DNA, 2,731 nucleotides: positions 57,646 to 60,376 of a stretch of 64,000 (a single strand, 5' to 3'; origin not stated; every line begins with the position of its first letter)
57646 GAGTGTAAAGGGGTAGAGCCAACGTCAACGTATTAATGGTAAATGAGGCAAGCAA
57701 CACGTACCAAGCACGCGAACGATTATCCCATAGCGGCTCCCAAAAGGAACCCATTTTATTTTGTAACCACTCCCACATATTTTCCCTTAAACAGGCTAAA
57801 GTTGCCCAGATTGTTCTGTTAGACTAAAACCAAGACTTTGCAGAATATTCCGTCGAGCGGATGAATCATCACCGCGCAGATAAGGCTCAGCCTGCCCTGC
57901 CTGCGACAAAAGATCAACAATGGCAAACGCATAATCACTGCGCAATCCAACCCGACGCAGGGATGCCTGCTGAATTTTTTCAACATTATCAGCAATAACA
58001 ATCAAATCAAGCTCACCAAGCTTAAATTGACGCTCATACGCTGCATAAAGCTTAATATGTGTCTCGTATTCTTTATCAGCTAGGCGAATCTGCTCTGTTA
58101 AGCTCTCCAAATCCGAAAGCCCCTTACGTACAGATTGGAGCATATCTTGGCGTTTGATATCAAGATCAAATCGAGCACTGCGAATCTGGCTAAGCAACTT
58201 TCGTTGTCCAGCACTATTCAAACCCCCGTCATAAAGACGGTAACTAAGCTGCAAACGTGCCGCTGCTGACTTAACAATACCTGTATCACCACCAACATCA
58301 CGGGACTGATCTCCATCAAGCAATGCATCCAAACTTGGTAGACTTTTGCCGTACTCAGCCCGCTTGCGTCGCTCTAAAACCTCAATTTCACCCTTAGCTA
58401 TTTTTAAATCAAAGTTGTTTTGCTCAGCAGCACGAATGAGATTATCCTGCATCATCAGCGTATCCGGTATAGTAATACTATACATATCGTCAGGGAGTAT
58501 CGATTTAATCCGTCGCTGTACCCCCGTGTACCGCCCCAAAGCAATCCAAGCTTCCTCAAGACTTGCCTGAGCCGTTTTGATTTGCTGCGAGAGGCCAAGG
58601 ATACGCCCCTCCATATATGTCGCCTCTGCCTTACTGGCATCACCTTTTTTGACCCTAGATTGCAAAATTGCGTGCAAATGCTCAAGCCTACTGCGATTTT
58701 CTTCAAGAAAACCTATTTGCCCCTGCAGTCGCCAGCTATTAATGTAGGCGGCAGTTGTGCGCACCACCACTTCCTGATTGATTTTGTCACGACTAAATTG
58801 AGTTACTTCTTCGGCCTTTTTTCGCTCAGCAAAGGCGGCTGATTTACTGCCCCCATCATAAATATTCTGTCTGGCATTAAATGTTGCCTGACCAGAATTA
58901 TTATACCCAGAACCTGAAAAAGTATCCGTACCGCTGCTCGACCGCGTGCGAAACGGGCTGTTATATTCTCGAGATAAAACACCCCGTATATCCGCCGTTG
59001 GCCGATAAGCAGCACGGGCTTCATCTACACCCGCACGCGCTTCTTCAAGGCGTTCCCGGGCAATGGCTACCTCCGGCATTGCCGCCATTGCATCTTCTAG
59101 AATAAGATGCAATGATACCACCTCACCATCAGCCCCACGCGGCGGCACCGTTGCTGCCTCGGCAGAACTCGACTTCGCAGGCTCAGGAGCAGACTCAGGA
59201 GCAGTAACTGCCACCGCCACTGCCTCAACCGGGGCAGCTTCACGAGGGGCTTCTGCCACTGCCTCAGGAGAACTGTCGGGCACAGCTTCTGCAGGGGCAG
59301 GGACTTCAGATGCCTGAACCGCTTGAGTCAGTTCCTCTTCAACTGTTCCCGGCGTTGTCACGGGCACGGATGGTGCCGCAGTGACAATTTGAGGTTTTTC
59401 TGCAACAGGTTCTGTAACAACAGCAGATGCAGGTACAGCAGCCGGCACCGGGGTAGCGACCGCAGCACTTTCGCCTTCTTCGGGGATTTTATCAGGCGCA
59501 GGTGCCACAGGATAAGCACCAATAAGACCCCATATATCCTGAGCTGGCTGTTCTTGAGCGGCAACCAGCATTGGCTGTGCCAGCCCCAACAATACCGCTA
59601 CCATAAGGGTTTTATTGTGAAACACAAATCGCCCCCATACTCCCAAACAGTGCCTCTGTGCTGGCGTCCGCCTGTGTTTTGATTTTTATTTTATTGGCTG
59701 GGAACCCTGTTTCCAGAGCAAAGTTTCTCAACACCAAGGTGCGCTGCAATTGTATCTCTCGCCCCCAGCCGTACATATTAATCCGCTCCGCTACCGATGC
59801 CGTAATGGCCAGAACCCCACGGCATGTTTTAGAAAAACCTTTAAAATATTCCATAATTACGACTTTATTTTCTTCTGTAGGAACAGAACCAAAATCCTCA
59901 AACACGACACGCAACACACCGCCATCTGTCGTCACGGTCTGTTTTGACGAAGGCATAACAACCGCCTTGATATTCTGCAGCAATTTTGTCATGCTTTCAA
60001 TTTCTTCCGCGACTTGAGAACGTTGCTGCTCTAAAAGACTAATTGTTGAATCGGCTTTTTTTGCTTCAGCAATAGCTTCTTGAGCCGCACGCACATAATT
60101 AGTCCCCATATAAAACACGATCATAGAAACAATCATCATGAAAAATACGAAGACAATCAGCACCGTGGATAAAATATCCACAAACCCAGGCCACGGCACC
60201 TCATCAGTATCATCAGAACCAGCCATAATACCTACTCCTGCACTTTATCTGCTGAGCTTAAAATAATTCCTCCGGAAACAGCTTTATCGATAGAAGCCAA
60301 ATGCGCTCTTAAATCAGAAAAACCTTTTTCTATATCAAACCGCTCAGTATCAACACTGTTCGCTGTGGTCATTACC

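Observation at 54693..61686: Type I secretion operon led by a MotA/ExbB-like and MotB-like proton-channel pair, with no substrate gene in cis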

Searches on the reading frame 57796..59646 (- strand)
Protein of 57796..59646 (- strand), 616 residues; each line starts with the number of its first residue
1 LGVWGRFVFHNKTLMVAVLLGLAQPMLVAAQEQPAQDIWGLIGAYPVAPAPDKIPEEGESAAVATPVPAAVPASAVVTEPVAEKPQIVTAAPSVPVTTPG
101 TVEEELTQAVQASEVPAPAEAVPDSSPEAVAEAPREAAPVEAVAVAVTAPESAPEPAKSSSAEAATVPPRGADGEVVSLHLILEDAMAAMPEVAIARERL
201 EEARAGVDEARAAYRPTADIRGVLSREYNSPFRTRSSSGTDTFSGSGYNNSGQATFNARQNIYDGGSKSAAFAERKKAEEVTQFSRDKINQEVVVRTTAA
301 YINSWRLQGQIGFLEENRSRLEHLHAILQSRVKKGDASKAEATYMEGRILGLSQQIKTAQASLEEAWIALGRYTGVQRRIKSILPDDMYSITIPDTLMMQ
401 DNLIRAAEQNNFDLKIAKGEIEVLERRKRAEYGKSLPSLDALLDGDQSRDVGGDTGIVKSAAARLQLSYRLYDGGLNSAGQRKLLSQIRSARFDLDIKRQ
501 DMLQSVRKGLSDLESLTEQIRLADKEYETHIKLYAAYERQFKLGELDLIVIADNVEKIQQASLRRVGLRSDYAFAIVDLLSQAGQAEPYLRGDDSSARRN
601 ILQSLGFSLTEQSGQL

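Call 3: search_protein_families(library=pfam, proteins=[window:57796-59646:-], max_evalue=1)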
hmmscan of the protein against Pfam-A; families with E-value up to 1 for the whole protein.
window:57796-59646:- (616 aa): 2 families
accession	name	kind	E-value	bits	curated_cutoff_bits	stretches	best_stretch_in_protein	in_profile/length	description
PF02321.23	OEP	-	5e-35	121.5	22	2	401-580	2-183/187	Outer membrane efflux protein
PF22813.1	TcaA_2nd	-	0.11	13.3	26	1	286-343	17-74/103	TcaA protein second domain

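Call 4: search_protein_families(library=ncbifam, proteins=[window:57796-59646:-], max_evalue=1)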
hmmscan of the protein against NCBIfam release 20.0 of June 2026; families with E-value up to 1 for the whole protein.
window:57796-59646:- (616 aa): 4 families
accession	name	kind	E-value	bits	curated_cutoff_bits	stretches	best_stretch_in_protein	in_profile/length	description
TIGR01844.1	type_I_sec_TolC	subfamily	4.8e-37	127.9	225.15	1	183-586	9-400/414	TolC family outer membrane protein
TIGR01845.1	outer_NodT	subfamily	1.1e-10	41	210.05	2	179-370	59-244/460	efflux transporter outer membrane subunit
NF045679.1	DiMtlExpIhpA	equivalog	8.7e-07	27.9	650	1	237-343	79-182/424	divalent metal ion exporter subunit IhpA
NF047878.1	Lsa26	equivalog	0.094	12.2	300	1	257-354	48-144/217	surface adhesion protein Lsa26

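Call 5: search_protein_families(library=padloc, proteins=[window:57796-59646:-], max_evalue=1)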
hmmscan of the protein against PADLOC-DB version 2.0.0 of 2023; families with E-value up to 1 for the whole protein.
window:57796-59646:- (616 aa): 0 families

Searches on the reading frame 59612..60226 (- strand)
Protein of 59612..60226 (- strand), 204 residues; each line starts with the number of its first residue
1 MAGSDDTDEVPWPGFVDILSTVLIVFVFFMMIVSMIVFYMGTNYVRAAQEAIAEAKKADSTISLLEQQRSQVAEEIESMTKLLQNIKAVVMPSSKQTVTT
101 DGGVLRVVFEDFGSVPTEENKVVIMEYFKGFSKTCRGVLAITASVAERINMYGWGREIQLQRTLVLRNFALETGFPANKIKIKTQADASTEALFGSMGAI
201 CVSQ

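Call 3: search_protein_families(library=pfam, proteins=[window:59612-60226:-], max_evalue=1)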
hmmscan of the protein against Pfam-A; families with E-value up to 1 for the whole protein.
window:59612-60226:- (204 aa): 8 families
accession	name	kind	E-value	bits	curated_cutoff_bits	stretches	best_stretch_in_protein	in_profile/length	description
PF17561.7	TssO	-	0.0065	17.1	29.2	1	22-88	13-76/148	Type VI secretion system, TssO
PF12725.13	DUF3810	-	0.04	13.7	28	1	18-85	57-124/311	Protein of unknown function (DUF3810)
PF14584.11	DUF4446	-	0.045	14.2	27.4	1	23-90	5-72/150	Protein of unknown function (DUF4446)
PF07778.16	CENP-I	-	0.056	12.6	23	1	53-102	315-364/515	Mis6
PF05397.17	Med15_fungi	-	0.085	13.5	25.2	1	45-90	7-53/112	Mediator complex subunit 15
PF13800.11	Sigma_reg_N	-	0.11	13.2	26.3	1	18-51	12-39/91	Sigma factor regulator N-terminal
PF06295.17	ZapG-like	-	0.14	12.6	33.5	1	23-87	2-62/123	Z-ring associated protein G-like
PF03904.18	DUF334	-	0.17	12.7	30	1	19-60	45-86/123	Domain of unknown function (DUF334)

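Call 4: search_protein_families(library=ncbifam, proteins=[window:59612-60226:-], max_evalue=1)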
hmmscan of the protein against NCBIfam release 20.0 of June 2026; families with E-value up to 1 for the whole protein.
window:59612-60226:- (204 aa): 12 families
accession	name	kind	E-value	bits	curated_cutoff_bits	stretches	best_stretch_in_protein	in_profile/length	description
NF006543.0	PRK09039.1-2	equivalog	5.6e-08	33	305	1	12-96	17-104/350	peptidoglycan -binding protein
NF006545.0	PRK09039.1-4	equivalog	0.00012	21.9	372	1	10-66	14-73/342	peptidoglycan -binding protein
NF006546.0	PRK09039.1-5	equivalog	0.0021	17.5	615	1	12-88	16-88/343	peptidoglycan -binding protein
NF038340.1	SAR2788_fam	subfamily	0.0073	16.1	50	1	27-88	4-65/177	SAR2788 family putative toxin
NF040724.1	GpgS_Meth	equivalog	0.011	14.6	700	1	120-168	208-256/402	glucosyl-3-phosphoglycerate synthase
NF006542.0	PRK09039.1-1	equivalog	0.019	13.9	388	1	12-90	16-97/627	peptidoglycan -binding protein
NF004379.0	PRK05740.2-5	equivalog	0.025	14.4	150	1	9-40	81-111/127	preprotein translocase subunit SecE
NF042931.1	SAG1386_EF1546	equivalog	0.038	14.1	80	1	22-74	32-85/158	SAG1386/EF1546 family surface-associated protein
NF000825.0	PRK00068.1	subfamily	0.047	11.5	995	1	15-89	53-123/973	hypothetical protein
NF040576.1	T2SS_GspM_XpsM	equivalog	0.048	13.3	60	1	22-98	4-79/180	type II secretion system protein GspM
TIGR04561.1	membra_charge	hypoth_equivalog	0.051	13.8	30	1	20-82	15-77/82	TIGR04561 family membrane protein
NF006544.0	PRK09039.1-3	equivalog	0.054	13.1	362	1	12-53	16-56/343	peptidoglycan -binding protein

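Call 5: search_protein_families(library=padloc, proteins=[window:59612-60226:-], max_evalue=1)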
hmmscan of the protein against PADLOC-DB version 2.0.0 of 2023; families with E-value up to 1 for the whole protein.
window:59612-60226:- (204 aa): 4 families
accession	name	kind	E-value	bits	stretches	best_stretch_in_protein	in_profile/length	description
PDLC00608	ZorB1|ZorB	-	0.00035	18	1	6-89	12-83/243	MotB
PDLC00609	ZorB1|ZorB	-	0.0055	14.2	1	6-79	13-72/232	MotB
PDLC00610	ZorB1|ZorB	-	0.0077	13.8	1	15-107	20-92/254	MotB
PDLC00637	ZorA2|ZorA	-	0.066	10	1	45-96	251-301/420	MotA/ExbB/TolQ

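Call 25: find_homologous_proteins(query=window:59612-60226:-, max_evalue=0.001)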
Query window:59612-60226:- (204 aa): 36 proteins with E <= 0.001 among 291 candidates.
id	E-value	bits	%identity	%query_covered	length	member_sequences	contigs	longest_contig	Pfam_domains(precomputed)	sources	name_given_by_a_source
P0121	1.2e-125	434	100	100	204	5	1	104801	-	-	-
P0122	1.5e-109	382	87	100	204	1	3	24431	-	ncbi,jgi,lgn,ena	ncbi:MAG: hypothetical protein ACK53X_06960 [Holosporales bacterium]|jgi:hypothetical protein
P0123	2.6e-103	362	83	100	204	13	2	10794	-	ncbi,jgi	jgi:biopolymer transport protein ExbD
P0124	1.2e-20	92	33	98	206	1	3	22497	-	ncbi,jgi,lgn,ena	jgi:hypothetical protein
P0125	2.3e-20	91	35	95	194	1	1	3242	-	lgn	-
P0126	3.3e-20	91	35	88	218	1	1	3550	-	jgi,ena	jgi:hypothetical protein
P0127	6.5e-20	90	33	94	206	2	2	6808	-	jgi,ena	jgi:hypothetical protein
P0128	3.3e-19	87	33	97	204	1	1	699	-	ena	-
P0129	3.4e-19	87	35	97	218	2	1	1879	-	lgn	-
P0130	3.9e-19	87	31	96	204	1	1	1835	-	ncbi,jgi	jgi:hypothetical protein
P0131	4.5e-19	87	34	96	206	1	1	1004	-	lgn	-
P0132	7.3e-19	86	34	97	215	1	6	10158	-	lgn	-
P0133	8.0e-19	86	34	88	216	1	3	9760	-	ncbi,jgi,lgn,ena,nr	ncbi:MAG: hypothetical protein EBV03_10140 [Proteobacteria bacterium]|nr:hypothetical protein [Pseud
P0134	1.6e-18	85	35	93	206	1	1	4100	-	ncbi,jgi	jgi:hypothetical protein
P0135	2.2e-18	85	35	88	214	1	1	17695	-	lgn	-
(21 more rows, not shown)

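Call 28: find_encoding_contigs(protein=P0121, flank=10000, max_places=4)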
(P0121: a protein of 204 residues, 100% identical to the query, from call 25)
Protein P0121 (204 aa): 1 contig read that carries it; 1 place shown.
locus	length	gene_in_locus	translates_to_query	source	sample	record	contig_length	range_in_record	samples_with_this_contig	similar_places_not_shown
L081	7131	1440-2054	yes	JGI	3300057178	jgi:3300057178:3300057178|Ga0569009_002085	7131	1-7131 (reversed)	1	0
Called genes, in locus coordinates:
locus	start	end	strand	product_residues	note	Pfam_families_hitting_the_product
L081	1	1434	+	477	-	?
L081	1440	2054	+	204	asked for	-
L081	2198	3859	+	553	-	PF02321:OEP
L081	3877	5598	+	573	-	PF00664:ABC_membrane, PF00005:ABC_tran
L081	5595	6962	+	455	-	PF25984:BSH_YknX (weak), PF25994:HH_AprE, PF26002:Beta-barrel_AprE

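Call 41: search_solved_structures(query=A2, max_evalue=10, show_alignments=3)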
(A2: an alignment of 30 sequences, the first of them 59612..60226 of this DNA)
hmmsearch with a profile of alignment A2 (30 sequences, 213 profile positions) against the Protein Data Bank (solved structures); distinct sequences matched with E-value up to 10: 43.
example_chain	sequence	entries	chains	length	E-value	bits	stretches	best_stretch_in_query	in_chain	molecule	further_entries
6ykp_F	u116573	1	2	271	0.00094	22.1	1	49-190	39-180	Chemotaxis protein MotB, putative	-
6ykr_F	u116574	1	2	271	0.00094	22.1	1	49-190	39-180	Chemotaxis protein MotB, putative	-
9hmf_M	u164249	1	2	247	0.0026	20.6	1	52-190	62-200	Chemotaxis protein MotB, putative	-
6ykm_F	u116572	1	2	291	0.0041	20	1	52-190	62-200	Chemotaxis protein MotB, putative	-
4bgn_A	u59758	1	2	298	0.12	15.2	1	26-108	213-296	VOLTAGE-GATED SODIUM CHANNEL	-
2dgc_A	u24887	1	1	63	0.25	14.2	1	46-97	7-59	PROTEIN (GCN4)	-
9e5c_6k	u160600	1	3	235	0.25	14.2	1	64-113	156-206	Dynein arm light chain, axonemal, putative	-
1dgc_A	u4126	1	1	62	0.28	14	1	47-97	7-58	PROTEIN (GCN4)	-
3cyp_B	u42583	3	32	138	0.38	13.6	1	133-188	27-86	Chemotaxis protein motB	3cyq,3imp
1ld4_E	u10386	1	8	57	0.44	13.4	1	49-97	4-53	GENERAL CONTROL PROTEIN GCN4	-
1ysa_C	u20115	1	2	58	0.46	13.3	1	49-97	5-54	PROTEIN (GCN4)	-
3s02_A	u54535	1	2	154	0.51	13.2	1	133-187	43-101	Motility protein B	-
3s0w_A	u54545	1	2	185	0.52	13.1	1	133-187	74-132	Motility protein B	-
3s0y_A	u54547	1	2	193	0.54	13.1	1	133-187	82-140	Motility protein B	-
3s03_A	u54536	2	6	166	0.59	13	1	133-187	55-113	Motility protein B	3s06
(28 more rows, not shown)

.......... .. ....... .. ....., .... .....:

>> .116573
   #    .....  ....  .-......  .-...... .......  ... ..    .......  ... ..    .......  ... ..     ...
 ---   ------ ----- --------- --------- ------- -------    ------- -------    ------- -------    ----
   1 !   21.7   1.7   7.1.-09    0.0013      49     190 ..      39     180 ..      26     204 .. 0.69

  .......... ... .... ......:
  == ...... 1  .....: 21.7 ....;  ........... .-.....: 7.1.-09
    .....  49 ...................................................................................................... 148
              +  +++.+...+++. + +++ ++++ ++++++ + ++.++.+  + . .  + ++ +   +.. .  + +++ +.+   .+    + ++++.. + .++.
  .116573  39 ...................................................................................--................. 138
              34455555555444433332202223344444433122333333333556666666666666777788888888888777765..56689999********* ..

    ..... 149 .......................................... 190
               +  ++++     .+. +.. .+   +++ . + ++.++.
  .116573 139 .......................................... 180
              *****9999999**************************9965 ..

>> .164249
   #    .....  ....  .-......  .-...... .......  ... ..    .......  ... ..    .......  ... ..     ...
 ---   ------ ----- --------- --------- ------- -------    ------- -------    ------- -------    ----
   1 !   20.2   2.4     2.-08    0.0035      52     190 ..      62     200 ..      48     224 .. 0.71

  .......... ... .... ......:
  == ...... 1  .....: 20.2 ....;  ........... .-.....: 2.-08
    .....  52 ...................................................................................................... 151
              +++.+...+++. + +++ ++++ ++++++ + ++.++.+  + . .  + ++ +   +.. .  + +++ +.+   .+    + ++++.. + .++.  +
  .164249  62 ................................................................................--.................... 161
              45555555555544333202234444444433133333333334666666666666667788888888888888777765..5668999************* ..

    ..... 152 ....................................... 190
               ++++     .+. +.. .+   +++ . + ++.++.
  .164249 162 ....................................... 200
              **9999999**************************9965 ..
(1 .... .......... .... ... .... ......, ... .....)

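Call 47: predict_structure(alignment_id=A2)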
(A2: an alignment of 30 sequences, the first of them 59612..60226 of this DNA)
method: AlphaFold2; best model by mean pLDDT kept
length: 204 residues; sequences in the alignment: 30
mean_pLDDT: 77.2   pTM: 0.53
mean pLDDT of the five models: 77.2, 76.0, 75.2, 74.3, 73.1
residues with pLDDT >= 90: 41; 70-90: 106; 50-70: 45; < 50: 12
segments of 3 or more residues with pLDDT < 50: 1-11
pLDDT, mean of each block of 10 residues (from residue 1): 38 65 86 84 70 56 64 68 55 86 88 87 91 86 88 85 91 90 84 83 77
secondary structure, 60 per line:
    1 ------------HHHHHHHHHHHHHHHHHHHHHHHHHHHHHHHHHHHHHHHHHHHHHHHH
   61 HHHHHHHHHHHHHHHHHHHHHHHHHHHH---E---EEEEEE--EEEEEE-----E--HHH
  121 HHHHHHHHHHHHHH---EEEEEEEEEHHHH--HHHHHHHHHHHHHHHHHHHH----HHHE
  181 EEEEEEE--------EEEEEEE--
elements in order: H13-88 E96-101 E104-109 H118-134 E138-146 H147-150 H153-172 E180-187 E196-202

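Call 50: fold_search(model_id=the predicted structure, library=pdb)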
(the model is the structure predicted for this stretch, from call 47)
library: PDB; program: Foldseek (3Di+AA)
matches with E <= 10: 999; with E <= 0.001: 56
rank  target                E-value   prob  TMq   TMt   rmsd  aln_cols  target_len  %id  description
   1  6jfw_A                1.2e-06  1.00  0.37  0.50  12.5       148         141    9  Crystal structure of PA0833 periplasmic domain from Pseudomonas aeruginosa reveals an unexpected enlarged peptidoglyca (released 2019-03-20)
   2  3wpw_A                5.5e-06  1.00  0.38  0.49  14.9       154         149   14  Structure of PomBc5, a periplasmic fragment of PomB from Vibrio (released 2014-09-10)
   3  6u83                  6.2e-06  1.00  0.37  0.48   8.2       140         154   11  OmpA-like domain of FopA1 from Francisella tularensis subsp. tularensis SCHU S4 (released 2019-09-18)
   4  6ikj_A                1.5e-05  1.00  0.40  0.58  14.4       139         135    9  Crystal structure of YfiB(F48S) (released 2019-03-13)
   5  6qvp_E                3.9e-05  1.00  0.46  0.85   2.4       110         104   13  Crystal structure of the peptidoglycan-binding domain of SiiA from Salmonella enterica (released 2019-08-28)
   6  4zhv_A                4.1e-05  1.00  0.40  0.56  14.3       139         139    9  Crystal structure of a bacterial signalling protein (released 2016-04-27)
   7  5eaz_A                4.7e-05  1.00  0.38  0.55  14.4       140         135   11  crystal form I of YfiB belonging to space groups P21 (released 2016-05-18)
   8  4b62                  5.0e-05  1.00  0.38  0.52   9.1       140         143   14  The structure of the cell wall anchor of the T6SS from Pseudomonas aeruginosa (released 2013-10-02)
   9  2zvz_A                6.4e-05  1.00  0.39  0.45   4.6       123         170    9  Structure of the periplasmic domain of MotB from Salmonella (crystal form III) (released 2009-09-01)
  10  6iki_B                6.8e-05  1.00  0.40  0.58   4.4       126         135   10  Crystal structure of YfiB(W55L) (released 2019-03-13)
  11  5u1h_A                9.3e-05  1.00  0.38  0.59  10.8       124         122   12  Crystal structure of the C-terminal peptidoglycan binding domain of OprF (PA1777) from Pseudomonas aeruginosa (released 2017-01-11)
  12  6iki_A                1.1e-04  1.00  0.40  0.58   4.3       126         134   10  Crystal structure of YfiB(W55L) (released 2019-03-13)
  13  3s06_B                1.2e-04  1.00  0.37  0.49   5.1       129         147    9  The crystal structure of the periplasmic domain of Helicobacter pylori MotB (residues 97-256, P3121). (released 2012-03-14)
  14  5y3z_A                1.2e-04  1.00  0.33  0.44   6.9       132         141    8  Structure of the periplasmic domain of the MotB L119P mutant from Salmonella (crystal form 1) (released 2018-04-11)
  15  7muc_AK               1.2e-04  1.00  0.37  0.48  13.5       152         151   15  Legionella pneumophila Dot/Icm T4SS C1 Reconstruction (released 2021-10-06)
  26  6qvp_A                2.4e-04  1.00  0.45  0.86   2.3       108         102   13  Crystal structure of the peptidoglycan-binding domain of SiiA from Salmonella enterica (released 2019-08-28)
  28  6qvp_B                2.6e-04  1.00  0.40  0.75   3.1       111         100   11  Crystal structure of the peptidoglycan-binding domain of SiiA from Salmonella enterica (released 2019-08-28)
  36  6qvp_C                4.2e-04  1.00  0.39  0.72   3.5       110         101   11  Crystal structure of the peptidoglycan-binding domain of SiiA from Salmonella enterica (released 2019-08-28)
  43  6qvp_D                5.8e-04  1.00  0.40  0.73   3.2       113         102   11  Crystal structure of the peptidoglycan-binding domain of SiiA from Salmonella enterica (released 2019-08-28)
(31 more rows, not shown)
